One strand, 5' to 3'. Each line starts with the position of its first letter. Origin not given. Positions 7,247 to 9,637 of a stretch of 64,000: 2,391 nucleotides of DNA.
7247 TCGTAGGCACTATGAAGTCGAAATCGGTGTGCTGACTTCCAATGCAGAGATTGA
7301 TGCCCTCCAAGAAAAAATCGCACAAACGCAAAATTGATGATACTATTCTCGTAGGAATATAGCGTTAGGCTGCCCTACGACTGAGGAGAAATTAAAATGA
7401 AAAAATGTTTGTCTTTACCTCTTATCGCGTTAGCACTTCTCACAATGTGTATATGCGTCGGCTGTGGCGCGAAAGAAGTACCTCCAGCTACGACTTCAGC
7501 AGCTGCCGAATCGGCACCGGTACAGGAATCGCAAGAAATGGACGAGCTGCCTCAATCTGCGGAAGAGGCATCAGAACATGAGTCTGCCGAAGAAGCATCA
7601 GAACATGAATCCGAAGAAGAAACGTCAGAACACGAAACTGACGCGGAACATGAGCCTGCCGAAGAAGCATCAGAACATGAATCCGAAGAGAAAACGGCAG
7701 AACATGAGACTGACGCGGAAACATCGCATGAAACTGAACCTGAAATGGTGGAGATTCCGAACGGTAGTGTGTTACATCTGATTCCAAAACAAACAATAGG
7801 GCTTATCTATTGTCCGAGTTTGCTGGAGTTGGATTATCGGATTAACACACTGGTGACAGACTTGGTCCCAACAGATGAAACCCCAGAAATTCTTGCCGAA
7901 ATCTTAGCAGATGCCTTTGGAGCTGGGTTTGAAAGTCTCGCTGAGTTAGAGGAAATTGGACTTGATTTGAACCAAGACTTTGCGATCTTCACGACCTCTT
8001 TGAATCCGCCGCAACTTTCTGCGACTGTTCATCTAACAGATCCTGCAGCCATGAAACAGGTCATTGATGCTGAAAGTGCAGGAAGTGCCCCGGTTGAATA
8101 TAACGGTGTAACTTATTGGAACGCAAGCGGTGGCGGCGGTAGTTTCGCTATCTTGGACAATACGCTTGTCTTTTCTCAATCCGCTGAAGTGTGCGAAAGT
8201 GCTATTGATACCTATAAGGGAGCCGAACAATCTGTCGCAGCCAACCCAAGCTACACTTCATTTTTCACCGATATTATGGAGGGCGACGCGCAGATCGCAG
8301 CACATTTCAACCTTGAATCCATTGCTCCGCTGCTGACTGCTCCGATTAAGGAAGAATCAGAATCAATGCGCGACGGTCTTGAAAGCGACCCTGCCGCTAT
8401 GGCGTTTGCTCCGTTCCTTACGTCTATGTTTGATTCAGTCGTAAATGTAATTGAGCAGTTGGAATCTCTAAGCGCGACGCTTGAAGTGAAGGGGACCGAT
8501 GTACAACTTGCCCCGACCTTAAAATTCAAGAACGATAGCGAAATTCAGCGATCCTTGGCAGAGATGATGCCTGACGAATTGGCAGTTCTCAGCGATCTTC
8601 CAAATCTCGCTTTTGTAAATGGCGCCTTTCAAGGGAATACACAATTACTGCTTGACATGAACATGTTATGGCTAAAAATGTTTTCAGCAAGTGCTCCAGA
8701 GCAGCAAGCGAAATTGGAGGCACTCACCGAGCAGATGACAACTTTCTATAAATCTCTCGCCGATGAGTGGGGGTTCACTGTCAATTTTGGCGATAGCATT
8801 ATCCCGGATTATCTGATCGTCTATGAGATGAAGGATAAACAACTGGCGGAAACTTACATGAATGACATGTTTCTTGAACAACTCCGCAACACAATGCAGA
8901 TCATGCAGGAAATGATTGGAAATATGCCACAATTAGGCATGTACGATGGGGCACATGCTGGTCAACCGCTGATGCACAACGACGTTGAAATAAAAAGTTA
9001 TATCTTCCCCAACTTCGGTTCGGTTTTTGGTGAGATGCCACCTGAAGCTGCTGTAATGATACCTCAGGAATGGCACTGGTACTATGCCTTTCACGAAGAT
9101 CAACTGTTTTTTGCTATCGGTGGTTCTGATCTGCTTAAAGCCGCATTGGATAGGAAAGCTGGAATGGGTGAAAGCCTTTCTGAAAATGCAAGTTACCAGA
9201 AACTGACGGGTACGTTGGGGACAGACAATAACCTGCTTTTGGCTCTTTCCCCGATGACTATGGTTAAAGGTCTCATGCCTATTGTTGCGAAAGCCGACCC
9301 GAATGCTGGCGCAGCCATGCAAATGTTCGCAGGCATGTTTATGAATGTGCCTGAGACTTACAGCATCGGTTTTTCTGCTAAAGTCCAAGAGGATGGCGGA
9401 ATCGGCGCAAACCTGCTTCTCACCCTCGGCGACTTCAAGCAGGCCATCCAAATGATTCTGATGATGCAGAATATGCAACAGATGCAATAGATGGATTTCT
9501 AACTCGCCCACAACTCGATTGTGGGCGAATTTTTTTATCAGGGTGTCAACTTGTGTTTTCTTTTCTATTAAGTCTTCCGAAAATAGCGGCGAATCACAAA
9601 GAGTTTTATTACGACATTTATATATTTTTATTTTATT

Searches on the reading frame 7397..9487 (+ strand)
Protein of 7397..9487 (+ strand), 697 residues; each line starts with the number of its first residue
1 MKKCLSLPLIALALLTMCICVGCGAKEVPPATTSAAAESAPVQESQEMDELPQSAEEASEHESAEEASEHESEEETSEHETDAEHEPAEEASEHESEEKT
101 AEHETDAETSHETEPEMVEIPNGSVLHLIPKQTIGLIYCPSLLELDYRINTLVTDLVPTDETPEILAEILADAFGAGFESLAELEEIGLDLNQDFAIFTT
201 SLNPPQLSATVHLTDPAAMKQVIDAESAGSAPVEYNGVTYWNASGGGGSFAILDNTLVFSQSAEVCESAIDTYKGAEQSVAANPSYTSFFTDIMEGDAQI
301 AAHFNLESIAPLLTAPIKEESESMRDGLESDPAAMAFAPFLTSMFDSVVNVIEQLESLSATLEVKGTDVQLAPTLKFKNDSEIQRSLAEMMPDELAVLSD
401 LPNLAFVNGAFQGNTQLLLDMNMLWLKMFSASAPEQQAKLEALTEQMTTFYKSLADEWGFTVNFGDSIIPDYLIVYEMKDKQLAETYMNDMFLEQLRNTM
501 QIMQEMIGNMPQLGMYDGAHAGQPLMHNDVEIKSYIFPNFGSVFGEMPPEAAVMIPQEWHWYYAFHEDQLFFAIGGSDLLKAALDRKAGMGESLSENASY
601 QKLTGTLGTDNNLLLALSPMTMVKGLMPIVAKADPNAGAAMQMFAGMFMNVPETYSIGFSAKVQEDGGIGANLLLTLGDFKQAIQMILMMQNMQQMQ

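Call 53: find_encoding_contigs(protein=window:7397-9487:+, flank=10000, max_places=1)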
Protein window:7397-9487:+ (697 aa): 4 contigs read that carry it; 1 place shown.
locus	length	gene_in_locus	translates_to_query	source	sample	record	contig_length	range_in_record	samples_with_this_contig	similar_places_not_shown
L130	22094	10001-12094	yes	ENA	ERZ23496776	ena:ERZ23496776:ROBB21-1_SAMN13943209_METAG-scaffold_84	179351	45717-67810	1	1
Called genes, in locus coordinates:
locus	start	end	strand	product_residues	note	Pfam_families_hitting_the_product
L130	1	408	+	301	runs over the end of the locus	PF01869:BcrAD_BadFG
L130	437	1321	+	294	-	PF13580:SIS_2, PF22198:GKRP_SIS_2 (weak), PF22645:GKRP_SIS_N, PF20741:GKRP-like_C (weak)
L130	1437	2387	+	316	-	PF04015:DUF362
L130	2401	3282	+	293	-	-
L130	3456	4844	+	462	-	PF05694:SBP56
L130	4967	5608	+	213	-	-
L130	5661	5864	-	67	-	PF13783:DUF4177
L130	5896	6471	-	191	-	-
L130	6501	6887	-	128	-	PF01361:Tautomerase (faint), PF14552:Tautomerase_2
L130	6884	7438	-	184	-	PF10706:Aminoglyc_resit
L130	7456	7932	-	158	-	PF01541:GIY-YIG (weak)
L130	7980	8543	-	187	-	PF01966:HD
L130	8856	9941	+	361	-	PF14486:DUF4432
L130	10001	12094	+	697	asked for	PF11832:DUF3352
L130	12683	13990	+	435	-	-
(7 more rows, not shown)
